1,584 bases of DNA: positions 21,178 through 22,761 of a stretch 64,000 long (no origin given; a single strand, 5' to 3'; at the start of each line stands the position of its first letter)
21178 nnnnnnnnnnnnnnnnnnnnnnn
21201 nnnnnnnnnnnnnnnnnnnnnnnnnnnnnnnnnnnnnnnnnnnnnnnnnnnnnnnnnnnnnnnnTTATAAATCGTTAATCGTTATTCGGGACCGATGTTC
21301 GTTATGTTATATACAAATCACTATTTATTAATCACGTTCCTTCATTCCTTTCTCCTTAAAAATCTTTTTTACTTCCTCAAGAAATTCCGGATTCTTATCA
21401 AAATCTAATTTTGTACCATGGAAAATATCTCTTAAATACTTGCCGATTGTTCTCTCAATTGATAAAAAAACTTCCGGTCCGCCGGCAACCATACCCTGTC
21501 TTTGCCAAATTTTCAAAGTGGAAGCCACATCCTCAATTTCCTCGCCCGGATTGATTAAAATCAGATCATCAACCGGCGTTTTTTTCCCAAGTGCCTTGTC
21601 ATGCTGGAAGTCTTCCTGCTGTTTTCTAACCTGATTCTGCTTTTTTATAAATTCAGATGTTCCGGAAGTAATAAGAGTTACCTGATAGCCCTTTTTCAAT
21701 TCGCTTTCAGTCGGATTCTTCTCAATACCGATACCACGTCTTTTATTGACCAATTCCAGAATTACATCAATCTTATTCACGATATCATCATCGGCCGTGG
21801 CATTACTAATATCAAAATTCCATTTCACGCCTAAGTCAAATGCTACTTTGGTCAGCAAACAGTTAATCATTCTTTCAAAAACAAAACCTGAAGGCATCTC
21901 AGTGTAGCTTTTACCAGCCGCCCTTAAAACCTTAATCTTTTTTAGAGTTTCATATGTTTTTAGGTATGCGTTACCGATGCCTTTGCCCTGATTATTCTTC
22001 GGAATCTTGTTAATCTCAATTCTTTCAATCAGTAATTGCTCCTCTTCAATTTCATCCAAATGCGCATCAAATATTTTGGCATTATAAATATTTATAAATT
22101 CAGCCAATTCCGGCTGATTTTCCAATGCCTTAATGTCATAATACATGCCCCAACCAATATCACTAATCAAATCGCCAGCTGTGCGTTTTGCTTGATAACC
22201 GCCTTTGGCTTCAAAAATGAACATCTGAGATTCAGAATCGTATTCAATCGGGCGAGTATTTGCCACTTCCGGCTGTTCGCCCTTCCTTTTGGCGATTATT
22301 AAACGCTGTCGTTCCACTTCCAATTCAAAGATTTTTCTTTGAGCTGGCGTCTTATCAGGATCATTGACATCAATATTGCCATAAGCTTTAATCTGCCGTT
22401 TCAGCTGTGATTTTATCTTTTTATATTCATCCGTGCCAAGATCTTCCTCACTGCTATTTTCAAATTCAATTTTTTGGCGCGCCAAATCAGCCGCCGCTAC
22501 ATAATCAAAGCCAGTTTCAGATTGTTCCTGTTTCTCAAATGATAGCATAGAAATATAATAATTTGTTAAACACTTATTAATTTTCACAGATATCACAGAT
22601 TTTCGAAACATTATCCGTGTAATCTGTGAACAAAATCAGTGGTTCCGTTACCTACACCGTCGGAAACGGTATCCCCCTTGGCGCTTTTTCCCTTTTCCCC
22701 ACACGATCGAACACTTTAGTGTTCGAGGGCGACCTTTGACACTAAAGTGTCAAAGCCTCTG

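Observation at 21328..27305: CIRCE/HrcA heat-shock operon with two extra genes (DUF3467 and a 427-aa unknown) between dnaK and dnaJ, and a degenerate second CIRCE-like repeat before dnaK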

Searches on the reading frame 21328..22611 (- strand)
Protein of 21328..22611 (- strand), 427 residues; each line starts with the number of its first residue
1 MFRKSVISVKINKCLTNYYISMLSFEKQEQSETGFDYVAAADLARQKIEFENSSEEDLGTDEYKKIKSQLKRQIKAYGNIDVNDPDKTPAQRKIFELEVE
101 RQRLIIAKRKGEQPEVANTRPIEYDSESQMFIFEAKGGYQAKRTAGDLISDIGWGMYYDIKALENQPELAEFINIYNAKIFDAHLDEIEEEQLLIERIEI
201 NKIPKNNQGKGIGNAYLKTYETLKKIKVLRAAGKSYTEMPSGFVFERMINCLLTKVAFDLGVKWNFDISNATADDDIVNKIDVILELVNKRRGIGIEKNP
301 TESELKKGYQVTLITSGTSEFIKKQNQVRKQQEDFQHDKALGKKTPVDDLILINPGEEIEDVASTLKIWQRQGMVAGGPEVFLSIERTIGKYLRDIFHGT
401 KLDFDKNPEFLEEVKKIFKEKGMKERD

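Call 3: search_protein_families(library=pfam, proteins=[window:21328-22611:-], max_evalue=0.01)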
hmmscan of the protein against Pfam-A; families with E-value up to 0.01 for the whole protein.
window:21328-22611:- (427 aa): 0 families

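Call 6: find_homologous_proteins(query=window:21328-22611:-)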
Query window:21328-22611:- (427 aa): 8 proteins with E <= 0.001 among 6799 candidates.
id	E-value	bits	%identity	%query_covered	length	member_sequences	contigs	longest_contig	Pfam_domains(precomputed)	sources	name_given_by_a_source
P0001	2.0e-263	891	100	95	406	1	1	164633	-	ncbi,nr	ncbi:MAG: hypothetical protein NTZ49_02280 [Candidatus Parcubacteria bacterium]|nr:hypothetical prot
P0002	9.2e-185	632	71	94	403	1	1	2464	-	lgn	-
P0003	2.3e-175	602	70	95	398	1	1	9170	-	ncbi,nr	ncbi:MAG: hypothetical protein NTX82_00055 [Candidatus Parcubacteria bacterium]|nr:hypothetical prot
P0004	3.6e-174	598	70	95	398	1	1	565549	-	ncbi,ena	-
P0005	3.0e-147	509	58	95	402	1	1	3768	-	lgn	-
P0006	1.5e-102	362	48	92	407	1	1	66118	-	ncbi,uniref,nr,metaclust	ncbi:MAG: hypothetical protein A2Y82_01285 [Candidatus Buchananbacteria bacterium RBG_13_36_9]|unire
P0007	7.6e-96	340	46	94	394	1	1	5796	-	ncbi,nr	ncbi:MAG: hypothetical protein NT116_02960 [Candidatus Parcubacteria bacterium]|nr:hypothetical prot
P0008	1.1e-25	109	33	95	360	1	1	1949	-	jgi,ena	-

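Call 9: find_encoding_contigs(protein=P0004, flank=8000, max_places=3)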
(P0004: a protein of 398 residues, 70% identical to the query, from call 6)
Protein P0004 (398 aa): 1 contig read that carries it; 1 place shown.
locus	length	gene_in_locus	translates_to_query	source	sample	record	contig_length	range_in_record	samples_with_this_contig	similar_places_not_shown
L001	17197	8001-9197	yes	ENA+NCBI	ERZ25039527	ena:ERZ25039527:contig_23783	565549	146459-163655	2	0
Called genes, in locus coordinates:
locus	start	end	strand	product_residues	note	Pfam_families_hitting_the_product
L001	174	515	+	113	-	PF02687:FtsX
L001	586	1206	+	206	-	-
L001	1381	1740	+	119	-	-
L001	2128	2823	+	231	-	PF01628:HrcA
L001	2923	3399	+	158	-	PF01025:GrpE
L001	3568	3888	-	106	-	-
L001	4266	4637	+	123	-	PF00012:HSP70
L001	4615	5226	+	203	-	PF00012:HSP70, PF06723:MreB_Mbl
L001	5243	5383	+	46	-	PF00012:HSP70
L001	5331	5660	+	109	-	PF00012:HSP70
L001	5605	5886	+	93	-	PF00012:HSP70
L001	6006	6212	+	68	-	-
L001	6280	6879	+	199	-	PF01209:Ubie_methyltran (weak), PF05175:MTS (weak), PF13847:Methyltransf_31, PF08241:Methyltransf_11, PF13649:Methyltransf_25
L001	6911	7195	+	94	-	PF11950:DUF3467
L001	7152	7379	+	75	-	-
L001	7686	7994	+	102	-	PF01541:GIY-YIG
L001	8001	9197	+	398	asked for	-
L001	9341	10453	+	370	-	PF00226:DnaJ, PF01556:DnaJ_C, PF00684:DnaJ_CXXCXGXG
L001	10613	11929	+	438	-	PF01943:Polysacc_synt, PF13440:Polysacc_synt_3, PF03023:MurJ, PF01554:MatE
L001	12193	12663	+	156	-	PF13439:Glyco_transf_4, PF13477:Glyco_trans_4_2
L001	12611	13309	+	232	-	PF00534:Glycos_transf_1, PF13692:Glyco_trans_1_4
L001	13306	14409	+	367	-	PF13692:Glyco_trans_1_4, PF00534:Glycos_transf_1 (weak), PF13524:Glyco_trans_1_2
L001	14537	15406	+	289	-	PF00535:Glycos_transf_2, PF13641:Glyco_tranf_2_3, PF13632:Glyco_trans_2_3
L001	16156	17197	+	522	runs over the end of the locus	-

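Call 10: find_encoding_contigs(protein=P0006, flank=8000, max_places=3)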
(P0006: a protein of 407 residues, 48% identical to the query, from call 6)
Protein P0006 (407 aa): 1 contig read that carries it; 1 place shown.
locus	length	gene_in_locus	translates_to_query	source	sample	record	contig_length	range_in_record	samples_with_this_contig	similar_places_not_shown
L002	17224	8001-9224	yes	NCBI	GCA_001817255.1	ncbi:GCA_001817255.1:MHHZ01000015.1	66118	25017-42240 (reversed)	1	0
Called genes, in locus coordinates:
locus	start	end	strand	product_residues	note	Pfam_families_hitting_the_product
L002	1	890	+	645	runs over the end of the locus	PF00012:HSP70, PF06723:MreB_Mbl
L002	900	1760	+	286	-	-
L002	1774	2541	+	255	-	-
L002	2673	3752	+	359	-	PF13651:EcoRI_methylase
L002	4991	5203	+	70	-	-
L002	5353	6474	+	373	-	PF13784:Fic_N, PF02661:Fic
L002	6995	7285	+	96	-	PF11950:DUF3467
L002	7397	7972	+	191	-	PF01797:Y1_Tnp (faint)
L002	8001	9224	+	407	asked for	-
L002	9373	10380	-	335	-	-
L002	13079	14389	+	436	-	PF01336:tRNA_anti-codon, PF00152:tRNA-synt_2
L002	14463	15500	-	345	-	PF02016:Peptidase_S66, PF17676:Peptidase_S66C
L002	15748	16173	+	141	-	-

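Call 14: find_encoding_contigs(protein=P0003, flank=8000, max_places=3)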
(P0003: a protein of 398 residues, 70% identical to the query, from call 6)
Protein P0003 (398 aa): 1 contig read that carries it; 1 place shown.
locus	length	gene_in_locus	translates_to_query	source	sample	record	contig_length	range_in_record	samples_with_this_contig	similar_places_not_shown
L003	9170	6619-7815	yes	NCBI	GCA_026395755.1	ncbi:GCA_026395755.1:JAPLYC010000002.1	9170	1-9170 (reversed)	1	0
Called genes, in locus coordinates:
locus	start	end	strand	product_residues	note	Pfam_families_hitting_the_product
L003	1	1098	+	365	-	PF12704:MacB_PCD, PF02687:FtsX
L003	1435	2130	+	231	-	PF01628:HrcA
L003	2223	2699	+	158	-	PF01025:GrpE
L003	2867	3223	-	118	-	-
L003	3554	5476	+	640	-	PF00012:HSP70, PF06723:MreB_Mbl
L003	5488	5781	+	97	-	PF11950:DUF3467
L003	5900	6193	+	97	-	PF01541:GIY-YIG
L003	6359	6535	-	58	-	-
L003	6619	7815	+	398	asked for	-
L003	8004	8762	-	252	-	-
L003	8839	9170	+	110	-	PF00226:DnaJ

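Call 15: find_encoding_contigs(protein=P0007, flank=8000, max_places=3)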
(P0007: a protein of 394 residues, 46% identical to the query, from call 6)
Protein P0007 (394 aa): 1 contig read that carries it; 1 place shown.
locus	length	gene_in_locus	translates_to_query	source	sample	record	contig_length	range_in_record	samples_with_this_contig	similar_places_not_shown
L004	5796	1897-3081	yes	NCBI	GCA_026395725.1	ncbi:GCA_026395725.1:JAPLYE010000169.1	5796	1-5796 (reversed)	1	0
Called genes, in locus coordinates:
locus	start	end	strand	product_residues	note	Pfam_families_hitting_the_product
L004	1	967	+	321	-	PF13385:Laminin_G_3 (weak)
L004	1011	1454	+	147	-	-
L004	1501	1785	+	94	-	PF11950:DUF3467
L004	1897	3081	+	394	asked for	-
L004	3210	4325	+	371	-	PF00226:DnaJ, PF01556:DnaJ_C, PF00684:DnaJ_CXXCXGXG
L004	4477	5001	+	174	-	-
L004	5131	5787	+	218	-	-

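Call 16: find_encoding_contigs(protein=P0005, flank=8000, max_places=3)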
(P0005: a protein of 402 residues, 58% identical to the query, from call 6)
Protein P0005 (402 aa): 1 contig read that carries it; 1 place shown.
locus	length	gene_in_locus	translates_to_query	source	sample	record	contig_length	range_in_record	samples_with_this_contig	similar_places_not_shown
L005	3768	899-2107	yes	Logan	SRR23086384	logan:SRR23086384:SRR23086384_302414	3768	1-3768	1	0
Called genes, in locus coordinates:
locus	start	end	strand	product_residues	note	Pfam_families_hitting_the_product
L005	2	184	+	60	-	?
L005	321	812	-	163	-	-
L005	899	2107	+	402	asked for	-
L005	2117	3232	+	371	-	PF00226:DnaJ, PF01556:DnaJ_C, PF27659:CHP02642 (faint), PF00684:DnaJ_CXXCXGXG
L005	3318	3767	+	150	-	?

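Call 17: find_encoding_contigs(protein=P0002, flank=8000, max_places=3)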
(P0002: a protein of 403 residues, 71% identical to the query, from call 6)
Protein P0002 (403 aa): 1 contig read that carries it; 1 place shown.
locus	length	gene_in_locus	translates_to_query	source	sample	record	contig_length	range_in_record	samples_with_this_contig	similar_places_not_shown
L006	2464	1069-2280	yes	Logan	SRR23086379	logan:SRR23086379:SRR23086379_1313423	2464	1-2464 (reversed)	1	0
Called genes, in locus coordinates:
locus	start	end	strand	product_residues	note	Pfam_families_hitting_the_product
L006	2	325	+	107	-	?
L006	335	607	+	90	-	-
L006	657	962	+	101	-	PF11950:DUF3467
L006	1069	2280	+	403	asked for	-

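Call 21: predict_structure(alignment_id=A1)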
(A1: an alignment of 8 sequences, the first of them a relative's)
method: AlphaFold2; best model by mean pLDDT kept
length: 406 residues; sequences in the alignment: 8
mean_pLDDT: 63.1   pTM: 0.51
mean pLDDT of the five models: 63.1, 62.9, 60.7, 59.1, 57.4
residues with pLDDT >= 90: 22; 70-90: 173; 50-70: 76; < 50: 135
segments of 3 or more residues with pLDDT < 50: 1-11, 183-189, 217-228, 240-284, 334-372, 374-381, 397-406
pLDDT, mean of each block of 10 residues (from residue 1): 34 74 90 83 88 87 79 92 87 77 86 73 74 80 87 87 82 75 48 64 75 54 45 52 38 32 30 28 48 65 78 80 64 45 41 32 33 45 61 53 30
secondary structure, 60 per line:
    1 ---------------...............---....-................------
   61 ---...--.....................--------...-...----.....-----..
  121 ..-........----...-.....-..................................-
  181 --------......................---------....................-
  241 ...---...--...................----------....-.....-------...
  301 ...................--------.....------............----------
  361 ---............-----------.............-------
elements in order: H16-30 H34-37 H39-54 H69-89 E98-100 E102-104 E109-113 E119-122 H124-131 E136-138 H140-144 H146-179 H189-210 H220-239 H252-270 H281-284 E286-290 H298-319 E328-332 H339-350 H364-375 H387-399

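Call 22: search_protein_representatives(alignment_id=A1)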
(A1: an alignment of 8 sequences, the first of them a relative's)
Query: 8 sequences, 398 profile positions. Proteins with E-value up to 0.001 (for the whole library): 486; up to 1e-10: 356; up to 1e-30: 20. The best 150 are listed.
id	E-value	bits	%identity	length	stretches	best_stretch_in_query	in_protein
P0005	8.7e-197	670.3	-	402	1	1-398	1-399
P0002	3.3e-194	661.9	-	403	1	1-395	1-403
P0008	1.9e-122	425.6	-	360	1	1-391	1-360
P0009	4.4e-81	289.4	-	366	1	1-392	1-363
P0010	7.0e-68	245.9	-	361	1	87-392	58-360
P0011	3.1e-65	237.1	-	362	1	65-391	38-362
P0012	1.4e-63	231.7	-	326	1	42-392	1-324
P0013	1.0e-61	225.6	-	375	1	1-389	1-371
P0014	6.5e-59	216.4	-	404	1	5-381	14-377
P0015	9.4e-59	215.8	-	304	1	91-392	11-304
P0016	1.1e-58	215.6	-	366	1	14-390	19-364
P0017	1.7e-54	201.8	-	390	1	87-392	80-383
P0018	6.6e-53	196.6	-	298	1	103-391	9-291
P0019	2.5e-51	191.4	-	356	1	87-393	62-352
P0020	6.2e-44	167.0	-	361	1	100-392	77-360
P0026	1.8e-30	122.7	-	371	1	29-365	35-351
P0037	2.3e-27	112.5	-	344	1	26-370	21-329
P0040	1.4e-26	109.9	-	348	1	22-371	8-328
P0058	1.1e-24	103.6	-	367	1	19-369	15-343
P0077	4.6e-23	98.3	-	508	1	52-358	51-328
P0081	8.9e-23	97.4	-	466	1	61-355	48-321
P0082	1.4e-22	96.7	-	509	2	205-375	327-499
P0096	1.1e-21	93.7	-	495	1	39-371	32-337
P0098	1.4e-21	93.4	-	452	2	211-375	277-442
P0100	2.2e-21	92.8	-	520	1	78-377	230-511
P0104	4.4e-21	91.8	-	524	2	211-355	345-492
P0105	4.7e-21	91.7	-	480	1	61-362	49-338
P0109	6.1e-21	91.3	-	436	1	63-361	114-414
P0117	2.3e-20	89.4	-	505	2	210-358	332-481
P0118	2.3e-20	89.4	-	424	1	60-359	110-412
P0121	5.4e-20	88.2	-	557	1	61-388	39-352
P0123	6.3e-20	88.0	-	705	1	66-358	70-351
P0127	1.4e-19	86.9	-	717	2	45-354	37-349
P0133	2.3e-19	86.1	-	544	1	64-378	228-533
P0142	4.6e-19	85.1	-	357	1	39-373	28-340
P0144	5.8e-19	84.8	-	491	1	82-370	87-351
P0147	9.6e-19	84.1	-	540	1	66-369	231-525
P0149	1.4e-18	83.5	-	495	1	58-373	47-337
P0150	1.5e-18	83.4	-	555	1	74-377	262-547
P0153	1.8e-18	83.2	-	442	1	74-378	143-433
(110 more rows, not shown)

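Call 25: search_protein_families(library=pfam, alignment_id=A2, max_evalue=0.1)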
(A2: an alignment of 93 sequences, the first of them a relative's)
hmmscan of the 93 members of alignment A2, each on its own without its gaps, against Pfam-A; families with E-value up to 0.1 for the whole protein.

A. member 1, P0001 (406 aa): 1 family
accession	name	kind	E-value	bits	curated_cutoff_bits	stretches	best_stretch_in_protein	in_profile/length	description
PF04784.19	DUF547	-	0.045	14.2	27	1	140-166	2-33/125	Protein of unknown function, DUF547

B. families by the number of members that match (of 93 scanned): 50 families (the first 25 are shown)
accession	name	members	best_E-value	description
PF11154.13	DUF2934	4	8.4e-05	Protein of unknown function (DUF2934)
PF03008.20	DUF234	2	0.032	Archaea bacterial proteins of unknown function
PF07544.18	Med9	1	0.0036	RNA polymerase II transcription mediator complex subunit 9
PF13851.11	GAS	1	0.0048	Growth-arrest specific micro-tubule binding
PF07464.16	ApoLp-III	1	0.0048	Apolipophorin-III precursor (apoLp-III)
PF24215.1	H_T_assoc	1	0.0052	Phage head to tail associated domain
PF21264.3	DYNC2H1_AAA_dom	1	0.01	Cytoplasmic dynein 2 heavy chain 1, AAA+ ATPase domain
PF23229.2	DUF7067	1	0.011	Alpha-glucan water dikinase, DUF7067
PF07200.18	Mod_r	1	0.012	Modifier of rudimentary (Mod(r)) protein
PF06052.18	3-HAO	1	0.018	3-hydroxyanthranilic acid dioxygenase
PF21746.2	DUF6869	1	0.018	Family of unknown function (DUF6869)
PF18996.5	DUF5726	1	0.019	Family of unknown function (DUF5726)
PF25764.1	KIF21A_4th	1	0.02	KIF21A-like domain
PF11110.13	Phage_hub_GP28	1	0.024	Baseplate hub distal subunit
PF18499.6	Cue1_U7BR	1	0.024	Ubc7p-binding region of Cue1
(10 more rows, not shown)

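Call 26: search_solved_structures(query=A2, max_evalue=1)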
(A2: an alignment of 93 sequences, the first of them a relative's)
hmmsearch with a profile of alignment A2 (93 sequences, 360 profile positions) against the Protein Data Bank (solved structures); distinct sequences matched with E-value up to 1: 5.
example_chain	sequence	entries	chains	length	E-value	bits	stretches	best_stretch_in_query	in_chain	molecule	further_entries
4xa1_A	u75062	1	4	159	0.021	17.3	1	8-114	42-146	Gp7-MYH7(1173-1238)-EB1 chimera protein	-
8j07_e0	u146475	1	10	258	0.024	17.1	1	21-120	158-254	Axonemal dynein light intermediate polypeptide 1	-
9d2f_P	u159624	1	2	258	0.03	16.8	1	20-120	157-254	Axonemal dynein light intermediate polypeptide 1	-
9fqr_G1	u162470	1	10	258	0.035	16.6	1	21-120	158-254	Axonemal dynein light intermediate polypeptide 1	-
8iw0_A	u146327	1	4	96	0.22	13.9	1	36-77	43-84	Liprin-beta-1,KN motif and ankyrin repeat domain-containing protein 1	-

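Call 30: find_related_loci(query=A1, collection=genome_contigs, flank=7000)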
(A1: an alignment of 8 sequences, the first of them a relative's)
Query A1 (406 aa) in genome_contigs; peptide patterns used: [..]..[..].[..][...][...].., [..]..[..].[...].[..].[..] (x = any residue, [..] = any of these).
69 stretches matched a pattern; 3 encode a relative of the query (tblastn E <= 1e-3); 3 distinct loci.
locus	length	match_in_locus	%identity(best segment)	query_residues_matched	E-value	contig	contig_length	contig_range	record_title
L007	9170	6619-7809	70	1-406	5e-180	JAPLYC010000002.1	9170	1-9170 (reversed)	MAG: Candidatus Parcubacteria bacterium isolate LacPavin_0920_SED3_MAG_40_21 LacPavin_0920_SED3_scaffold_869262, whole g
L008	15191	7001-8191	70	1-406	8e-180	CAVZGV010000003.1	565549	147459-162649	MAG: Candidatus Falkowbacteria bacterium isolate MFD04716.bin.1.162 genome assembly, contig: contig_23783, whole genome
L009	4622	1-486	77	245-406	1e-79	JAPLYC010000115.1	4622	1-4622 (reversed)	MAG: Candidatus Parcubacteria bacterium isolate LacPavin_0920_SED3_MAG_40_21 LacPavin_0920_SED3_scaffold_1723558, whole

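Call 31: predict_structure(alignment_id=A2)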
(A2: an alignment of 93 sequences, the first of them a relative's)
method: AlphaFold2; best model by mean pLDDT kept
length: 406 residues; sequences in the alignment: 93
mean_pLDDT: 91.8   pTM: 0.90
mean pLDDT of the five models: 91.8, 91.5, 91.3, 90.9, 90.8
residues with pLDDT >= 90: 352; 70-90: 22; 50-70: 19; < 50: 13
segments of 3 or more residues with pLDDT < 50: 1-9, 271-274
pLDDT, mean of each block of 10 residues (from residue 1): 42 88 98 98 98 97 96 98 97 96 97 95 98 96 97 98 97 95 70 94 94 88 95 97 95 95 83 54 86 95 96 95 94 86 95 96 95 94 97 97 94
secondary structure, 60 per line:
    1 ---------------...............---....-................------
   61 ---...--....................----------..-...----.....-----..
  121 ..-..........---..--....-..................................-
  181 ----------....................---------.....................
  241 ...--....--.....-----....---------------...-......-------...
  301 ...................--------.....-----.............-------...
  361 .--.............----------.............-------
elements in order: H16-30 H34-37 H39-54 H69-88 E102-104 E109-113 E119-122 H124-133 H141-144 H146-179 H191-210 H220-243 E246-249 H252-256 E262-265 E285-290 H298-319 E328-332 H338-350 H358-361 H364-376 H387-399
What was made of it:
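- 21328..22548 (-): Unknown protein 'X' (406 aa): N-terminal helical and beta-meander part, then a C-terminal alpha/beta domain. Invariant residues G221, E225, D255, D261, Q289, K303, W348, G357. Call 31 (AF2 pLDDT 91.8, pTM 0.90).
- The model is confident (call 31).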

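Call 35: fold_search(model_id=the predicted structure, library=pdb)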
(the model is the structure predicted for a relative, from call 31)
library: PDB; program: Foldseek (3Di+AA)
matches with E <= 10: 52; with E <= 0.001: 0
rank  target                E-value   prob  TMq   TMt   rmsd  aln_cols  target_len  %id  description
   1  3tkl_B                4.8e-01  0.14  0.13  0.21  11.8       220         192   14  Crystal structure of the GTP-bound Rab1a in complex with the coiled-coil domain of LidA from Legionella pneumophila (released 2012-06-27)
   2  9nl2_A                6.5e-01  0.08  0.17  0.07  25.4       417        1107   12  Structure of R2 retrotransposon protein from Platysternon megacephalum initiating target-primed reverse transcription (released 2025-06-18)
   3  2x8n_MODEL_1_A        9.7e-01  0.23  0.08  0.25  11.1        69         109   20  Solution NMR structure of uncharacterized protein CV0863 from Chromobacterium violaceum. NORTHEAST STRUCTURAL  (released 2010-04-28)
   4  9ibq_A                1.2e+00  0.12  0.18  0.25  19.2       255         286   10  Structure of BstEII with DNA substrate (released 2026-03-04)
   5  8a4a_A                1.8e+00  0.14  0.16  0.28  13.1       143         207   13  Structure of human Rep15 in complex with bovine Rab3C. (released 2022-08-10)
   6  4xlx_D                1.9e+00  0.05  0.11  0.15  17.4       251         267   13  Crystal structure of BjKS from Bradyrhizobium japonicum (released 2015-02-04)
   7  3jsb_A                2.2e+00  0.09  0.16  0.30  14.9       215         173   12  Crystal structure of the N-terminal domain of the Lymphocytic Choriomeningitis Virus L protein (released 2010-09-15)
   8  8a4b_C                2.9e+00  0.20  0.12  0.22   4.6        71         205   15  Structure of human Rep15:Rab3B_Q81L complex. (released 2022-08-10)
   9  8a4c_C                2.9e+00  0.14  0.13  0.24   7.8        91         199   12  Structure of human Rep15:Rab3B complex. (released 2022-08-10)
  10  8iby_C                2.9e+00  0.07  0.16  0.09  15.6       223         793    8  Structure of R2 with 5'ORF (released 2023-09-20)
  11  8a4b_A                3.2e+00  0.15  0.19  0.34  12.2       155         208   12  Structure of human Rep15:Rab3B_Q81L complex. (released 2022-08-10)
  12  5lts_A                3.2e+00  0.07  0.16  0.27  14.8       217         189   12  Crystal structure of Lymphocytic choriomeningitis mammarenavirus endonuclease Mutant D118A (released 2017-09-13)
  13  2jr7_MODEL_1_A        4.6e+00  0.15  0.07  0.27   4.0        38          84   21  Solution structure of human DESR1 (released 2008-03-25)
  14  8e1e_A                4.6e+00  0.06  0.15  0.23  19.3       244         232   11  Scaffolding protein functional sites using deep learning (released 2023-08-16)
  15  1wge_MODEL_1_A        4.9e+00  0.08  0.07  0.28   7.5        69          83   14  Solution structure of the mouse DESR1 (released 2005-08-23)
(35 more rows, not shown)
